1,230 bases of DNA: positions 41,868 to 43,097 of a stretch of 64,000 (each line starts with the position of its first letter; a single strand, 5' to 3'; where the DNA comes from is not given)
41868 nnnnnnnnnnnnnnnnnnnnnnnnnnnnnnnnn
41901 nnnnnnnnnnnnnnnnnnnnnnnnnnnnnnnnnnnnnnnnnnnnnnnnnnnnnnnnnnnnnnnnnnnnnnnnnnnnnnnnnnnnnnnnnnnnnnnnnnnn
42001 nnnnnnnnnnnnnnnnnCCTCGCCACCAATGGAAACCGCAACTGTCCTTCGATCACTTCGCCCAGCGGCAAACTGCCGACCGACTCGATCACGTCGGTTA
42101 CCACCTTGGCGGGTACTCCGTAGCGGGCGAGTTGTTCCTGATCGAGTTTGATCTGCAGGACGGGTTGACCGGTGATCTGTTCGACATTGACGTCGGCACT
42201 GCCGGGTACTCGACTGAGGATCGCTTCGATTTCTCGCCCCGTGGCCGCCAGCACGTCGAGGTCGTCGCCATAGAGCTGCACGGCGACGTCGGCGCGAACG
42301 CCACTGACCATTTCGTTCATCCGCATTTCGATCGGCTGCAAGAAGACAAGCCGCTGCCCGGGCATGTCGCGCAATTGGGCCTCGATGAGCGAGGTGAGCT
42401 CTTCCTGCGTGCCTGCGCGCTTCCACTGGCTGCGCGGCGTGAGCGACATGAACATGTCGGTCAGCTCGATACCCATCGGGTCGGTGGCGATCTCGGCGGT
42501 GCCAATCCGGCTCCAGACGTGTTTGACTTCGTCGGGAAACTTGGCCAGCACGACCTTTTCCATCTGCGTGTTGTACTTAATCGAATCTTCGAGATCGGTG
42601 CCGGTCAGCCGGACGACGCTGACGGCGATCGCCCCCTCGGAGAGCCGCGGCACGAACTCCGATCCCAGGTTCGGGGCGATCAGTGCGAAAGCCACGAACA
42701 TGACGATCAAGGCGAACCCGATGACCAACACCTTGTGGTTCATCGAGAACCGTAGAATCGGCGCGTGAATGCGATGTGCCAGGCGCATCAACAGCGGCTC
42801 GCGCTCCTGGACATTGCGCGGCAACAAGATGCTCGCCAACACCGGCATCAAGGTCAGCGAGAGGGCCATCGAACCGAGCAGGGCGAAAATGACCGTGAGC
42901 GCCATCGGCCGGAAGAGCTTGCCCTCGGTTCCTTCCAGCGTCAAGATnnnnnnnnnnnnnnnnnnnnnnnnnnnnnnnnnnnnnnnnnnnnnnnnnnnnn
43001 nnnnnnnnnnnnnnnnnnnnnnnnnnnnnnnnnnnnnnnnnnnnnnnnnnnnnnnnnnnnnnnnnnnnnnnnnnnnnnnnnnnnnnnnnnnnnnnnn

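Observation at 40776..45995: Repeated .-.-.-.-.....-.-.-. motif shared by the CzcB-like adaptor and a trailing small lipoprotein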

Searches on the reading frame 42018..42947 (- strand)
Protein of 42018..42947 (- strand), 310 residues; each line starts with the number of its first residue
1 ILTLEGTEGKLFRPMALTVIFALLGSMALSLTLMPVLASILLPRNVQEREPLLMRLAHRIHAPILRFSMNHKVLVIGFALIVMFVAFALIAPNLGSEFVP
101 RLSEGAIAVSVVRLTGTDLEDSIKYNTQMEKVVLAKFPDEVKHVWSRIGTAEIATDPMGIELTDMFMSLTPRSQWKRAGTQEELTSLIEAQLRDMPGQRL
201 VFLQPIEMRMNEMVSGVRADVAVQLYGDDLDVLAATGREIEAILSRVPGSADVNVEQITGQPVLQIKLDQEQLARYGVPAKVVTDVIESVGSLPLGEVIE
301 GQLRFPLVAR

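Call 70: search_solved_structures(query=window:42018-42947:-, max_evalue=0.001, show_alignments=2)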
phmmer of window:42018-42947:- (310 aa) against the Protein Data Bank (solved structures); distinct sequences matched with E-value up to 0.001: 9.
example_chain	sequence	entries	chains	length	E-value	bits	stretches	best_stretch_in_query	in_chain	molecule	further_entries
3ne5_A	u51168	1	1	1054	4.3e-35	124.9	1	1-308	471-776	Cation efflux system protein cusA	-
3t51_A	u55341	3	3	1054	4.3e-35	124.9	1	1-308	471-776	Cation efflux system protein CusA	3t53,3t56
4dnt_A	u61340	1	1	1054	4.3e-35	124.9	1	1-308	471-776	Cation efflux system protein CusA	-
3k07_A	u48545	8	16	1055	4.3e-35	124.9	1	1-308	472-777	Cation efflux system protein cusA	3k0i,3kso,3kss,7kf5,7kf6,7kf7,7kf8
4k0e_A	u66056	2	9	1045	2.5e-34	122.4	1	5-310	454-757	Heavy metal cation tricomponent efflux pump ZneA(CzcA-like)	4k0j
4dop_A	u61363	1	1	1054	3.1e-34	122.1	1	1-308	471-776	Cation efflux system protein CusA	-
4dnr_A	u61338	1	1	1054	4.9e-34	121.4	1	1-308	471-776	Cation efflux system protein CusA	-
8f3e_A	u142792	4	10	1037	1.4e-09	41.2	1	5-290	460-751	Efflux pump membrane transporter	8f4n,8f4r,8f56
9lyq_B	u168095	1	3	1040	8.3e-05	25.5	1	7-284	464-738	Multidrug resistance protein MdtB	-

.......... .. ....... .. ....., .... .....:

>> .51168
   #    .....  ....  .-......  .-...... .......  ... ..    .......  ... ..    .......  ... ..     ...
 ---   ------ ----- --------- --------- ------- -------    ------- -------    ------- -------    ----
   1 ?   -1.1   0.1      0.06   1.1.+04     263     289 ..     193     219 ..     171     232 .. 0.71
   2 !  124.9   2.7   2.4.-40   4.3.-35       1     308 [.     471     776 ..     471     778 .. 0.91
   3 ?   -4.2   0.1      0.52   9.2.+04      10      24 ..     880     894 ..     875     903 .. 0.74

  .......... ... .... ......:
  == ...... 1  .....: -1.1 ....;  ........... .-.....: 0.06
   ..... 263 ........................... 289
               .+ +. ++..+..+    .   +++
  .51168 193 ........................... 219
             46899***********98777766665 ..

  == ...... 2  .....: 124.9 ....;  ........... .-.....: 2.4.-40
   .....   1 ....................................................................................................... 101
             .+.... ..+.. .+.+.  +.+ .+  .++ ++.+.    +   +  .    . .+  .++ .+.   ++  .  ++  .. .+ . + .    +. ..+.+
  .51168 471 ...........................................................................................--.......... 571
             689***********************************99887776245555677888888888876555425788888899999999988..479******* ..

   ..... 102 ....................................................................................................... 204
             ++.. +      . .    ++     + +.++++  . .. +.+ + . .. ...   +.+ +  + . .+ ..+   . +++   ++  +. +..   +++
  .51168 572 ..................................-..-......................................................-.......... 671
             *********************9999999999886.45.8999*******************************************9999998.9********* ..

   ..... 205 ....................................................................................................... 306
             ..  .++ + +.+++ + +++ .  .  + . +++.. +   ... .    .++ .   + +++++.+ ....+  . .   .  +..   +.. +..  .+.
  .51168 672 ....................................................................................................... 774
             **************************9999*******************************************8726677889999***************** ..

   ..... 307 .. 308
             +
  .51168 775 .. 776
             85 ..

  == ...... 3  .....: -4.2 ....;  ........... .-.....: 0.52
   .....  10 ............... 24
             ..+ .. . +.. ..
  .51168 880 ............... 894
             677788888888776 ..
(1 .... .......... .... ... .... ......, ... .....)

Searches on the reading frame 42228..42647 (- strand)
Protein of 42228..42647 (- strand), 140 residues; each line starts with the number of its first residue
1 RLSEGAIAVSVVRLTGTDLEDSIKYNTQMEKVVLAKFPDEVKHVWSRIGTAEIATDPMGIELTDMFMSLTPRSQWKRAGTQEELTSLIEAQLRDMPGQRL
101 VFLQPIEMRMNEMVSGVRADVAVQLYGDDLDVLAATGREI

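Call 69: search_solved_structures(query=window:42228-42647:-, max_evalue=1e-10, show_alignments=3)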
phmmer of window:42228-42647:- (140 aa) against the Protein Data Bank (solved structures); distinct sequences matched with E-value up to 1e-10: 0.
